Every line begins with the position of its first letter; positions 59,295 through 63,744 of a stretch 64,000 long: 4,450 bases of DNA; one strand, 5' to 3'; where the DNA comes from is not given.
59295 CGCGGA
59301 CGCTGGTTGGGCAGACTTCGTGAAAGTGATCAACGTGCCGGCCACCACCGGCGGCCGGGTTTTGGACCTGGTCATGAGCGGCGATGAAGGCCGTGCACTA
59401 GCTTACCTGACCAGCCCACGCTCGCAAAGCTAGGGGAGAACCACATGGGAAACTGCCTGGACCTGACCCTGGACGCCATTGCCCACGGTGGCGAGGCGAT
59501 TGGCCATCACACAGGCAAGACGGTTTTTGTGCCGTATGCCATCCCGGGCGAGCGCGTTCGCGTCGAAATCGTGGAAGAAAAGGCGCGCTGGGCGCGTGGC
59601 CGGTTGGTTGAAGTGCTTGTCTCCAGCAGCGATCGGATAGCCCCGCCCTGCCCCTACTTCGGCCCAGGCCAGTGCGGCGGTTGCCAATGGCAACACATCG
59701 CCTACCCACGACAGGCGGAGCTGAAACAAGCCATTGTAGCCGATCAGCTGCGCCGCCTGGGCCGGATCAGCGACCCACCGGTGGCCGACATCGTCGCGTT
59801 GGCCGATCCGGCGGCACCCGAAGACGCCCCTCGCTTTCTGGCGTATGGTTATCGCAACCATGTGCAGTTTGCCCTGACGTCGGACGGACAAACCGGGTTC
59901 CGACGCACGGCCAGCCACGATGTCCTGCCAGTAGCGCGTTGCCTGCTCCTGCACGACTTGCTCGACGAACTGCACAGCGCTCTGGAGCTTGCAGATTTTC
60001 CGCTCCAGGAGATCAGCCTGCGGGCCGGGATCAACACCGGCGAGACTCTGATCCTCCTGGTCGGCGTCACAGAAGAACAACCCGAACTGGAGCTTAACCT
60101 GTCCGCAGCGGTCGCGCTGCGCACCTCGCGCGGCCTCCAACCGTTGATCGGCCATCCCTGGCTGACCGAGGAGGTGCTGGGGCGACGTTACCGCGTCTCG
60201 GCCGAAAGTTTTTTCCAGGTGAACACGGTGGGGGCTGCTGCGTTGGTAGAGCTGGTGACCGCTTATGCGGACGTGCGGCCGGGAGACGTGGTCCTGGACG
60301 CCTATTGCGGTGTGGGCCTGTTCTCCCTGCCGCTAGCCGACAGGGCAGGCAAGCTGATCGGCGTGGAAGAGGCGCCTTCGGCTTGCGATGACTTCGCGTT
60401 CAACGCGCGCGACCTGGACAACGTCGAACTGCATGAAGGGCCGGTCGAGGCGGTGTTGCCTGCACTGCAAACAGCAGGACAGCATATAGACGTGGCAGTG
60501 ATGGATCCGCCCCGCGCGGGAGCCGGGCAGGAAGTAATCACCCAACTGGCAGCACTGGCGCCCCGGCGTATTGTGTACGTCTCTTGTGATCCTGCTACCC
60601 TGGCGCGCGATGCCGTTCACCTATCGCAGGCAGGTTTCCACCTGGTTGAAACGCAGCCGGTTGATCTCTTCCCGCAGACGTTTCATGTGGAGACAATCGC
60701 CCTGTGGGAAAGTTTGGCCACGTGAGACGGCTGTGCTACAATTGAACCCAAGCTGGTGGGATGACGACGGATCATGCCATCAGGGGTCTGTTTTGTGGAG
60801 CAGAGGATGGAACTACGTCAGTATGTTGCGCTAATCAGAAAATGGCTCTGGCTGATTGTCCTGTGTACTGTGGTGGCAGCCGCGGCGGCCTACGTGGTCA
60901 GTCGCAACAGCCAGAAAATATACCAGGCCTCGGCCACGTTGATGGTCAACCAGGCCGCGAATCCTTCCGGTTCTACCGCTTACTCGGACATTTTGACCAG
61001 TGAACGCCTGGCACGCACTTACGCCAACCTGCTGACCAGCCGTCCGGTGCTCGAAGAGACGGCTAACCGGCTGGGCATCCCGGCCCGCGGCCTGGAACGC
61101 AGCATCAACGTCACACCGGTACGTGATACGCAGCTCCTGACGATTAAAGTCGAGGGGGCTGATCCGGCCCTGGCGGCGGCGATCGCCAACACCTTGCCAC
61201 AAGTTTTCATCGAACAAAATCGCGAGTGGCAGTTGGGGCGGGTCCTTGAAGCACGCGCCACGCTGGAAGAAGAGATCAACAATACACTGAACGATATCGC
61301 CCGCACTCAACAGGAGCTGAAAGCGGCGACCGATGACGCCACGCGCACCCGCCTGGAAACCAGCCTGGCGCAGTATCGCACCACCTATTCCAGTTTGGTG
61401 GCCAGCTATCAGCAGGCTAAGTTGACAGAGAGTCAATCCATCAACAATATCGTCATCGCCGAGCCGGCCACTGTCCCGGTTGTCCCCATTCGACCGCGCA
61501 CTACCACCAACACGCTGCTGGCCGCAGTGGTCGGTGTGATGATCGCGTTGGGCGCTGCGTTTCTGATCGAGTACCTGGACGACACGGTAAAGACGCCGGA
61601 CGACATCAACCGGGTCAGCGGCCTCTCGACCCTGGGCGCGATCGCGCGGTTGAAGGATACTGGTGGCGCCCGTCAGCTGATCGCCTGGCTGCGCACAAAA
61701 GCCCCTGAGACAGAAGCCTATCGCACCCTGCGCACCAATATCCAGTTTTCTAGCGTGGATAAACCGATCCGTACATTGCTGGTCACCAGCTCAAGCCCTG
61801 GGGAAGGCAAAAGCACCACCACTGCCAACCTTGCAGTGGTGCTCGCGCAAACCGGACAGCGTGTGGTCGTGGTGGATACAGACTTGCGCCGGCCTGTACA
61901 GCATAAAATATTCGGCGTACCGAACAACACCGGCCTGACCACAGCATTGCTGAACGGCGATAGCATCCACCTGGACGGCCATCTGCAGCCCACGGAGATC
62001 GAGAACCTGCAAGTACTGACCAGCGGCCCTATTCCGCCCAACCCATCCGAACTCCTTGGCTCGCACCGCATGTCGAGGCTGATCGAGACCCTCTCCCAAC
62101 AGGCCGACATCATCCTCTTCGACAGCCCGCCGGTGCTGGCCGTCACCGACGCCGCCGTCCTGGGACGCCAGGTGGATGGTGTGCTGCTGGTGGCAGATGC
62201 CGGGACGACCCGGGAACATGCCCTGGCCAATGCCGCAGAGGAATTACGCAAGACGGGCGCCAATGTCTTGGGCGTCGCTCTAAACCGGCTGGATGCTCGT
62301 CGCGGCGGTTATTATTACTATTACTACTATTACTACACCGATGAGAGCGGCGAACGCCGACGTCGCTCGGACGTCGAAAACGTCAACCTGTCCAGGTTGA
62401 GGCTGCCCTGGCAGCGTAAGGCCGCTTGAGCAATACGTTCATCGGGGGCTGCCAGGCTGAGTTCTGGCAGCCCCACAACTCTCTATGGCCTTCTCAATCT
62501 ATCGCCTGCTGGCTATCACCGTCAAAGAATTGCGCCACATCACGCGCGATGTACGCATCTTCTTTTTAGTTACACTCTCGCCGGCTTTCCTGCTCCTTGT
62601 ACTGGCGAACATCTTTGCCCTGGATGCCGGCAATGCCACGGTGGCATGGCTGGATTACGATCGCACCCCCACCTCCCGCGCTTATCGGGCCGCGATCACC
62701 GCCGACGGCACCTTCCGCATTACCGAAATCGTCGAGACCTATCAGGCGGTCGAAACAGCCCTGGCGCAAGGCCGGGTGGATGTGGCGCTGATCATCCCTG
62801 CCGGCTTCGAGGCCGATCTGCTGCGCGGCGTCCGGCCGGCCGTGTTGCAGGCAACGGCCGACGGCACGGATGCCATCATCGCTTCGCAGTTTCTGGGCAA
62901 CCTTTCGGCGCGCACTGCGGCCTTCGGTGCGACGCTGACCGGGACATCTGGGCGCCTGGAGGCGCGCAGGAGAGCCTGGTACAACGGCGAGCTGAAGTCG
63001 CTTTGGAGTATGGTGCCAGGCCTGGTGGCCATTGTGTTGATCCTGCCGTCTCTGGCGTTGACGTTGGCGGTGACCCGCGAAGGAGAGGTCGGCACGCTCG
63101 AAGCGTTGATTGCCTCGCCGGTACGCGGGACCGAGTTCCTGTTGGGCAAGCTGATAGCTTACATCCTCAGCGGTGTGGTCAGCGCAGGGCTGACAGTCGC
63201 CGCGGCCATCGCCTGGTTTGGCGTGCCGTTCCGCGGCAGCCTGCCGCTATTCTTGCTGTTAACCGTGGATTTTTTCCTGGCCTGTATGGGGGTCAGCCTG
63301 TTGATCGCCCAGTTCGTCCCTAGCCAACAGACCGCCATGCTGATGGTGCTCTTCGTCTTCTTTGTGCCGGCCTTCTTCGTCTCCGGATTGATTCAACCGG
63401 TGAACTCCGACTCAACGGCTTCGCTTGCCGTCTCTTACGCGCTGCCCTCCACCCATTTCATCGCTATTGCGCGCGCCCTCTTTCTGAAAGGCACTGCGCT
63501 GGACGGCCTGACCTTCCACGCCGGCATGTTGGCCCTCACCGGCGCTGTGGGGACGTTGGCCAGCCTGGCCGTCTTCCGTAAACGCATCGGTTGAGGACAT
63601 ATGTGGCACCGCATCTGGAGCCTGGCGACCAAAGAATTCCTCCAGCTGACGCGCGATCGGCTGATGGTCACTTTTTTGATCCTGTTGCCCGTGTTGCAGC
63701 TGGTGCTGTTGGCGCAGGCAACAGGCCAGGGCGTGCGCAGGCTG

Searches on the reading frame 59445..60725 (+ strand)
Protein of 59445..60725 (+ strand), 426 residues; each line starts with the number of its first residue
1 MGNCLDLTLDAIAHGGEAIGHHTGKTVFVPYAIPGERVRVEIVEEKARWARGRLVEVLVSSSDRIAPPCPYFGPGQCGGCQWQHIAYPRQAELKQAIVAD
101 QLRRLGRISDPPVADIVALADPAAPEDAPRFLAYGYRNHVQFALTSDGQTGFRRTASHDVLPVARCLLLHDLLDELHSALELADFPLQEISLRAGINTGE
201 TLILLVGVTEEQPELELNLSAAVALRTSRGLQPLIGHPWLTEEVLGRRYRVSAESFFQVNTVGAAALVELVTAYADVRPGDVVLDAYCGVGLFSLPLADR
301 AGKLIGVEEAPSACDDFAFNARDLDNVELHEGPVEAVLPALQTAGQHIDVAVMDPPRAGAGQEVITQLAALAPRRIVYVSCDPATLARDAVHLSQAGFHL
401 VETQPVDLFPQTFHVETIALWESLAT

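Call 85: search_protein_families(library=pfam, proteins=[window:59445-60725:+])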
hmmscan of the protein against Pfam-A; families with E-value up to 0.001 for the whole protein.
window:59445-60725:+ (426 aa): 6 families
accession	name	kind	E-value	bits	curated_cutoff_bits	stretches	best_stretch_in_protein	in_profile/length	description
PF05958.17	tRNA_U5-meth_tr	-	9.6e-16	58.2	23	1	248-418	171-351/357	tRNA (Uracil-5-)-methyltransferase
PF01938.26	TRAM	-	5.8e-08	32.9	21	1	7-55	10-61/61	TRAM domain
PF02475.24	TRM5-TYW2_MTfase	-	1.2e-05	25.8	28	1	274-330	31-88/164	TRM5/TYW2 methyltransferase domain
PF13847.12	Methyltransf_31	-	4.1e-05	23.7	27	1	279-383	3-112/145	Methyltransferase domain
PF03602.21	Cons_hypoth95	-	0.00049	20.2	24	1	280-384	42-155/182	Conserved hypothetical protein 95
PF13649.12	Methyltransf_25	-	0.00058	20.9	27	0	283-352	1-69/97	Methyltransferase domain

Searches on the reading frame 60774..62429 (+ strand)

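Call 85: search_protein_families(library=pfam, proteins=[window:60774-62429:+])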
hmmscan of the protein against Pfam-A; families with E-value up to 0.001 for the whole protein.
window:60774-62429:+ (551 aa): 8 families
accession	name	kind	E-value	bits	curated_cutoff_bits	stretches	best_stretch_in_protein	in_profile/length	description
PF02706.20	Wzz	-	1.1e-12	48.5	25.5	1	12-99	3-90/91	Chain length determinant protein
PF13614.12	AAA_31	-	1.9e-10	41.4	27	1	337-463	6-137/177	AAA domain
PF01656.29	CbiA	-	2e-10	41.1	25.4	1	336-509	2-86/125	CobQ/CobB/MinD/ParA nucleotide binding domain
PF10609.15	ParA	-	2.8e-10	40.5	27.1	1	334-504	5-173/246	NUBPL iron-transfer P-loop NTPase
PF13807.11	GNVR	-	1.8e-08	34.6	27.7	1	195-264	10-79/82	G-rich domain on putative tyrosine kinase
PF09140.17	MipZ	-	3.3e-07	30.3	20.7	1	337-452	5-108/262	ATPase MipZ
PF13500.12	AAA_26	-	1.6e-05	25.3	27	0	470-509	131-170/198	AAA domain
PF03308.22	MeaB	-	0.00026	20.5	23.1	0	340-370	40-70/273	Methylmalonyl Co-A mutase-associated GTPase MeaB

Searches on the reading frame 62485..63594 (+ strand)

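Call 85: search_protein_families(library=pfam, proteins=[window:62485-63594:+])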
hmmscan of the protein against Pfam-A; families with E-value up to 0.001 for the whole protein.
window:62485-63594:+ (369 aa): 4 families
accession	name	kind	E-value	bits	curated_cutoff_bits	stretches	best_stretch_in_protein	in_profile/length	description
PF12698.13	ABC2_membrane_3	-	1.4e-35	123.5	31.6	1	25-361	3-346/347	ABC-2 family transporter protein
PF01061.29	ABC2_membrane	-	3.4e-14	53.3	26.9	1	168-333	51-210/211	ABC-2 type transporter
PF12679.13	ABC2_membrane_2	-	7.8e-12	45.5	27.2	1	10-346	2-252/283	ABC-2 family transporter protein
PF12730.13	ABC2_membrane_4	-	0.00023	21.7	27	1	165-293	41-174/179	ABC-2 family transporter protein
